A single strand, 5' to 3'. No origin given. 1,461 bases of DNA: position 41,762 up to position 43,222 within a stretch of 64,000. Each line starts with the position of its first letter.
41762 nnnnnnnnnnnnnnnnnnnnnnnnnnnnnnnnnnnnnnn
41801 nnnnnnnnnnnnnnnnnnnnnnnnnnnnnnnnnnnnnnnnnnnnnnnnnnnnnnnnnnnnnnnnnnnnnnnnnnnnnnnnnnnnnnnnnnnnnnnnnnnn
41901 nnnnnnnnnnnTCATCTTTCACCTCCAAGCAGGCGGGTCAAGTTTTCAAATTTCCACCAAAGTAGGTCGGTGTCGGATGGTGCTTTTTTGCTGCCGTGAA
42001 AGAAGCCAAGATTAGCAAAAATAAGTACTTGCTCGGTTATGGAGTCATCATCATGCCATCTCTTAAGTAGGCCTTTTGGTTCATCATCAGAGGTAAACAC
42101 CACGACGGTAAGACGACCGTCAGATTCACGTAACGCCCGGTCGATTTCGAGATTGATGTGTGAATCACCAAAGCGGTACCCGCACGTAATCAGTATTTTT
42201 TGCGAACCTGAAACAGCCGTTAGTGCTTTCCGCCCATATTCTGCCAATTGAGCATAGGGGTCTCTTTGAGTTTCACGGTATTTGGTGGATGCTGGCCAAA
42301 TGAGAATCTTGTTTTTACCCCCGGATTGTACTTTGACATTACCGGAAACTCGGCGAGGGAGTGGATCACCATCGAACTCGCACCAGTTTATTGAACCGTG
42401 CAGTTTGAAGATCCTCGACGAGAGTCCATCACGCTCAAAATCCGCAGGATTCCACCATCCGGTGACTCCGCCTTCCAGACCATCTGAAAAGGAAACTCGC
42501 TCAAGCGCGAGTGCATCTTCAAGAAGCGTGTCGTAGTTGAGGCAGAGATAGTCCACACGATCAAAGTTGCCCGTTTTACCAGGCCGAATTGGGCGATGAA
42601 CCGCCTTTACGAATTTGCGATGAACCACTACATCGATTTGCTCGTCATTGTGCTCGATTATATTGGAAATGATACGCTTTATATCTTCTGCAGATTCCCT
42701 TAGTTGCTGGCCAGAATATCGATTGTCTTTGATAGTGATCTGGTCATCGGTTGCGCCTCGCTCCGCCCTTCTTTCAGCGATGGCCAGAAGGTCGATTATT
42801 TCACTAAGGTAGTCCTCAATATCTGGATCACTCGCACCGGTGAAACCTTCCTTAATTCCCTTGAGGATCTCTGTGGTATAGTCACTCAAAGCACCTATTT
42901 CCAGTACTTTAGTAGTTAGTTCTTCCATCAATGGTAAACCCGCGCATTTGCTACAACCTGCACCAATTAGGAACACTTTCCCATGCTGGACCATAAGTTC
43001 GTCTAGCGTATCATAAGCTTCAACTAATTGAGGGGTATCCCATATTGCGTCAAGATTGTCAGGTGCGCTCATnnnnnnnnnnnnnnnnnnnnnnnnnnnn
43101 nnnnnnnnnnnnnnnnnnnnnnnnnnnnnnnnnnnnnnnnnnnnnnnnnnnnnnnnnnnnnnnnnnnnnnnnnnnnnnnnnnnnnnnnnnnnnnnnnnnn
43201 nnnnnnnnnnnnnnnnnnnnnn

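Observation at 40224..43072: SIR2-HerA anti-phage pair on the island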

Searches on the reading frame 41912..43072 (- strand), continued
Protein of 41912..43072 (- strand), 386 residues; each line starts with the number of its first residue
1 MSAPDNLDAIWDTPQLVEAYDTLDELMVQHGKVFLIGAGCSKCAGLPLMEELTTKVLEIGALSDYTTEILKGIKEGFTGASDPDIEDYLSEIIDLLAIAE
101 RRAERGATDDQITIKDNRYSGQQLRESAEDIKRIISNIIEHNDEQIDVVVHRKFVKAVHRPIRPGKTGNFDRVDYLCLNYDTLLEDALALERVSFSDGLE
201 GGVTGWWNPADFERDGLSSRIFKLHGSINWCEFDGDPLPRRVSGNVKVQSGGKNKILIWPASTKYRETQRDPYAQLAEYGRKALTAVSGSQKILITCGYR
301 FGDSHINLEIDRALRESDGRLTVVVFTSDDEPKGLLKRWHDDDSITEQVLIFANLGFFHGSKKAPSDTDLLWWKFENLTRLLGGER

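Call 49: search_solved_structures(query=A1, max_evalue=0.01, show_alignments=1)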
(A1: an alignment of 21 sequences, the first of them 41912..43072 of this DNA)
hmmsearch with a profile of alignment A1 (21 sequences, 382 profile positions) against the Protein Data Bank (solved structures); distinct sequences matched with E-value up to 0.01: 3.
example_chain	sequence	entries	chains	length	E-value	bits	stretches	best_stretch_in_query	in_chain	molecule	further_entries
8w9l_A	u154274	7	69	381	5.5e-19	71.7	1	72-313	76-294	SIR2-like domain-containing protein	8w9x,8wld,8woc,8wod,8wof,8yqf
8yhx_G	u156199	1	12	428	2e-17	66.5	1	129-320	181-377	SIR2 family protein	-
8j4u_A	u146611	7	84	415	3.2e-05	26.4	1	28-310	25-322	SIR2-like domain-containing protein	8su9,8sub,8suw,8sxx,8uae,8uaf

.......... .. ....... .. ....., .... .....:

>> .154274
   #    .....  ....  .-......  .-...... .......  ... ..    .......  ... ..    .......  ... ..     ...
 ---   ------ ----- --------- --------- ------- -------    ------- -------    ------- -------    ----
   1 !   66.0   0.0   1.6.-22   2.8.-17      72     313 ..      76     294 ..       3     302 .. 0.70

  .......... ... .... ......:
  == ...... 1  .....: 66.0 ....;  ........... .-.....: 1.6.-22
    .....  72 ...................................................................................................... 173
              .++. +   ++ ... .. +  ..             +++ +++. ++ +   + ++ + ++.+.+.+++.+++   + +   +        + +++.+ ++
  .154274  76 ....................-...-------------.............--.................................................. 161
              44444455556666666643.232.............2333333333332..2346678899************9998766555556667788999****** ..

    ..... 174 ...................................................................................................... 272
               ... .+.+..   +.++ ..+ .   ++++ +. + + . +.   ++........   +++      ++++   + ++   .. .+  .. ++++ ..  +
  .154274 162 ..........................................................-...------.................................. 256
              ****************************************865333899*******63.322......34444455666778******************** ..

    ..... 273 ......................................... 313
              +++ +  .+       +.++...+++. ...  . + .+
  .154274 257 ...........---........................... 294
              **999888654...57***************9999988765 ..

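Call 51: fold_search(model_id=the predicted structure, library=pdb)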
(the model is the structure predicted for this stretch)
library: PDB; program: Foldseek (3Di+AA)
matches with E <= 10: 149; with E <= 0.001: 8
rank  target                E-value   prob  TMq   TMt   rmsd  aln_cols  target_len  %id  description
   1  8w9l_A                9.4e-08  1.00  0.37  0.39  12.9       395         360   19  Cryo-EM structure of PsSIR2 (released 2024-09-11)
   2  8wld_J                1.2e-07  1.00  0.38  0.42  12.8       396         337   20  Cryo-EM structure of SIR2/HerA antiphage complex (released 2024-09-11)
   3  8wld_E                2.2e-07  1.00  0.38  0.41  12.6       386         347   20  Cryo-EM structure of SIR2/HerA antiphage complex (released 2024-09-11)
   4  8wld_P                2.8e-07  1.00  0.40  0.43  11.8       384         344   21  Cryo-EM structure of SIR2/HerA antiphage complex (released 2024-09-11)
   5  8wld_Q                5.1e-07  1.00  0.40  0.43  12.8       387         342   19  Cryo-EM structure of SIR2/HerA antiphage complex (released 2024-09-11)
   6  8wld_R                8.8e-07  1.00  0.43  0.47  11.4       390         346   19  Cryo-EM structure of SIR2/HerA antiphage complex (released 2024-09-11)
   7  8wld_H                3.3e-06  1.00  0.37  0.41  12.5       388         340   19  Cryo-EM structure of SIR2/HerA antiphage complex (released 2024-09-11)
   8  8wld_K                1.6e-04  1.00  0.34  0.38  13.0       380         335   18  Cryo-EM structure of SIR2/HerA antiphage complex (released 2024-09-11)
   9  8yhx_R                3.3e-03  0.80  0.27  0.26  17.3       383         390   16  Cryo-EM structure of the trimeric HerA (released 2024-11-06)
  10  8yhx_J                4.4e-03  0.82  0.34  0.32  16.4       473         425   15  Cryo-EM structure of the trimeric HerA (released 2024-11-06)
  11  8woc_Q                7.1e-03  0.96  0.33  0.46  17.1       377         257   16  Cryo-EM structure of SIR2/HerA complex (released 2024-09-11)
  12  8yhx_I                9.1e-03  0.69  0.30  0.28  18.1       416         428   16  Cryo-EM structure of the trimeric HerA (released 2024-11-06)
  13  4bb9                  4.6e-01  0.04  0.17  0.13  22.1       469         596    9  Crystal structure of glucokinase regulatory protein complexed to fructose-1-phosphate (released 2013-05-15)
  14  5hus                  6.7e-01  0.02  0.10  0.12  17.4       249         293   15  Structure of Candida albicans trehalose synthase regulatory protein C-terminal domain (released 2017-05-03)
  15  5zz8_3                7.5e-01  0.09  0.08  0.10  10.7        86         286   15  Structure of the Herpes simplex virus type 2 C-capsid with capsid-vertex-specific component (released 2018-10-10)
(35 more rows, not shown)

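Call 64: search_protein_families(library=phrogs, proteins=[window:41912-43072:-], max_evalue=0.001)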
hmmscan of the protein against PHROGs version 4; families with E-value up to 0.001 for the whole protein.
window:41912-43072:- (386 aa): 1 family
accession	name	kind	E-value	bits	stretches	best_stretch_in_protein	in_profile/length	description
phrog_9581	-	unknown function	2.8e-12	47.5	1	171-337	160-344/415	-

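Call 69: search_dna_similar(query=window:41912-43072:-, collection=plasmids, mode=protein, max_rows=8)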
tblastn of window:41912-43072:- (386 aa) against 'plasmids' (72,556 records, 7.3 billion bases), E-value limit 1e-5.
Records with a match: 279; places in all: 289; records where one place covers at least 80% of the query: 13.
Best place of each record, by identity: <60% 279.
By first word of the organism name: Citrobacter 56; Escherichia 46; Klebsiella 38; Enterobacter 26; Salmonella 14; Bradyrhizobium 10; Rhizobium 6; Lactiplantibacillus 6; Apilactobacillus 5; Rhodococcus 4; and 44 more.
By predicted mobility (MOB-suite, as given by PLSDB): conjugative 129; mobilizable 77; non-mobilizable 73.
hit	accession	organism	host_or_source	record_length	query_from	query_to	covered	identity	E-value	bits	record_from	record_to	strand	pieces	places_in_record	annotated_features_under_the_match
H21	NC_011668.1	Shewanella baltica OS223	-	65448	10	384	97%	50.3%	1e-120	391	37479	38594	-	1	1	SIR2 family protein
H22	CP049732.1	Rhizobium leguminosarum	Pisum sativum,Pisum sativum nodules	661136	17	382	95%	30.6%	1e-38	154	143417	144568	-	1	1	SIR2 family protein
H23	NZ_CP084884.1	Natrinema zhouii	pure culture,Salt mine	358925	29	383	92%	26.8%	1e-13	80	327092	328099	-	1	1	SIR2 family protein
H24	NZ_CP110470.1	Rhodococcus opacus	cell culture,Soil contaminated by oil ...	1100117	23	346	84%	27.2%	6e-8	62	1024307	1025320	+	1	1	record has no annotation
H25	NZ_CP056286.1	Citrobacter sp. RHBSTW-00859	culture,Wastewater effluent sample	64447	34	335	78%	29.1%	4e-18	94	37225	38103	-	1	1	SIR2 family protein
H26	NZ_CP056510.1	Citrobacter sp. RHBSTW-00446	culture,Wastewater influent sample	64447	34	335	78%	29.1%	4e-18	94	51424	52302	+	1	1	SIR2 family protein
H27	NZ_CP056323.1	Citrobacter sp. RHBSTW-00821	culture,Freshwater sample from ...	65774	34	335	78%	29.1%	4e-18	94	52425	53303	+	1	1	SIR2 family protein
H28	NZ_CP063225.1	Enterobacter hormaechei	Homo sapiens,Rectal swab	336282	34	335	78%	29.1%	4e-18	94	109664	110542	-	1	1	SIR2 family protein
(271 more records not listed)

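Call 73: search_protein_families(library=pfam, proteins=[L002:14114-15499:+, L001:14056-14736:+], max_evalue=0.01)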
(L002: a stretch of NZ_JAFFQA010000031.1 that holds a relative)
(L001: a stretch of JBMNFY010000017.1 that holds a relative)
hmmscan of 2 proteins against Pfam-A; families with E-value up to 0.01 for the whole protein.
L002:14114-15499:+ (461 aa): 0 families

L001:14056-14736:+ (226 aa): 0 families

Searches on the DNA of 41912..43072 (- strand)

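Call 65: search_dna_similar(query=L068:10001-12869:+, collection=ecoli_genomes, mode=distant, max_rows=8)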
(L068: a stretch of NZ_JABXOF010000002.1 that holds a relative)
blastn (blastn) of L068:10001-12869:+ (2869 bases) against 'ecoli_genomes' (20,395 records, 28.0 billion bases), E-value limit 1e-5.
Records with a match: 15; places in all: 15; records where one place covers at least 80% of the query: 0.
Genomes with a match: 15 of 5426; with a place that covers at least 80% of the query: 0. Places per genome that has any: lowest 1, median 1, highest 1. On chromosomes: 14 places; on plasmids: 1.
Best place of each record, by identity: 60-80% 15.
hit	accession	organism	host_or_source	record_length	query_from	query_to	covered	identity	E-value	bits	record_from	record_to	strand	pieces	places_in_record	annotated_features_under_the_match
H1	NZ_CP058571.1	Escherichia coli strain EC2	Homo sapiens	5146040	1979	2399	15%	70.0%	2e-39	175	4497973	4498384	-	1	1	PhoH family protein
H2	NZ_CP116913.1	Escherichia coli strain MLI023K1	Homo sapiens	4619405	1979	2399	15%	70.0%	2e-39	175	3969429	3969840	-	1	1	PhoH family protein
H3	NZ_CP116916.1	Escherichia coli strain MLI023K2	Homo sapiens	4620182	1979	2399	15%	70.0%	2e-39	175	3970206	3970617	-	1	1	PhoH family protein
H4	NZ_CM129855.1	Escherichia coli strain SW071611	wastewater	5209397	1979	2399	15%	70.0%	2e-39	175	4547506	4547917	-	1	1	PhoH family protein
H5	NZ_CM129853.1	Escherichia coli strain SW071619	wastewater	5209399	1979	2399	15%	70.0%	2e-39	175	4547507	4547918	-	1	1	PhoH family protein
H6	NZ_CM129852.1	Escherichia coli strain SW07163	wastewater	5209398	1979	2399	15%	70.0%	2e-39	175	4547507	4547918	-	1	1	PhoH family protein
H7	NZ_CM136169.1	Escherichia coli strain PRO_A-1412-6M-A_ESBL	Homo sapiens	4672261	1979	2399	15%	70.0%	2e-39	175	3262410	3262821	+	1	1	PhoH family protein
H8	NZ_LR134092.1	Escherichia coli strain NCTC10444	Calf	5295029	1979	2399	15%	70.0%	2e-39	175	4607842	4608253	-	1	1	PhoH family protein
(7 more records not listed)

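Call 67: get_annotated_region(hit=H1, flank=5000)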
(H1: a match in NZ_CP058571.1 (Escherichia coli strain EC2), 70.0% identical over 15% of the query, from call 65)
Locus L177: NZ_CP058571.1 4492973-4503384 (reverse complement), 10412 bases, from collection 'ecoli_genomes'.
description: Escherichia coli strain EC2 chromosome, complete genome
organism: Escherichia coli strain EC2 (NCBI taxid 562)
replicon: chromosome; assembly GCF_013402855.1
host: Homo sapiens; source: urinary tract; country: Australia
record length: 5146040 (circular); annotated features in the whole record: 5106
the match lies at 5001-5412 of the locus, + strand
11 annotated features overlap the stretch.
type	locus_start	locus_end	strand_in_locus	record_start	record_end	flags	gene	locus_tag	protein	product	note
CDS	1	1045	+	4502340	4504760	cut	pgaA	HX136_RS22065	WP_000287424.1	poly-beta-1,6 N-acetyl-D-glucosamine export porin PgaA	-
CDS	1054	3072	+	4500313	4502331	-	pgaB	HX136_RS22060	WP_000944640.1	poly-beta-1,6-N-acetyl-D-glucosamine N-deacetylase PgaB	-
CDS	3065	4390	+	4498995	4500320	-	pgaC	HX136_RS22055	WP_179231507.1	poly-beta-1,6-N-acetyl-D-glucosamine synthase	-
CDS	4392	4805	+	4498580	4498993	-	pgaD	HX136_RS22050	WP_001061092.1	poly-beta-1,6-N-acetyl-D-glucosamine biosynthesis protein PgaD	-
CDS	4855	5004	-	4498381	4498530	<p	-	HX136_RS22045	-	PhoH family protein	incomplete; partial in the middle of a contig; missing N-terminus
CDS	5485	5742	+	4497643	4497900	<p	-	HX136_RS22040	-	transposase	incomplete; partial in the middle of a contig; missing C-terminus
CDS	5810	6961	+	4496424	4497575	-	-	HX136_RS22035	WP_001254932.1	IS30-like element IS30 family transposase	-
CDS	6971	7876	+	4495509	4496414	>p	-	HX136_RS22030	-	IS3-like element IS911 family transposase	internal stop; incomplete; partial in the middle of a contig; missing N-terminus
CDS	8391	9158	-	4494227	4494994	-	fecE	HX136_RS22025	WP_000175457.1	Fe(3+) dicitrate ABC transporter ATP-binding protein FecE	-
CDS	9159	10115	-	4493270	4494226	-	fecD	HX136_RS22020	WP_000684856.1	Fe(3+) dicitrate ABC transporter permease subunit FecD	-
CDS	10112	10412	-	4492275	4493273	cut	fecC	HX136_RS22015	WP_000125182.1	iron-dicitrate ABC transporter permease FecC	-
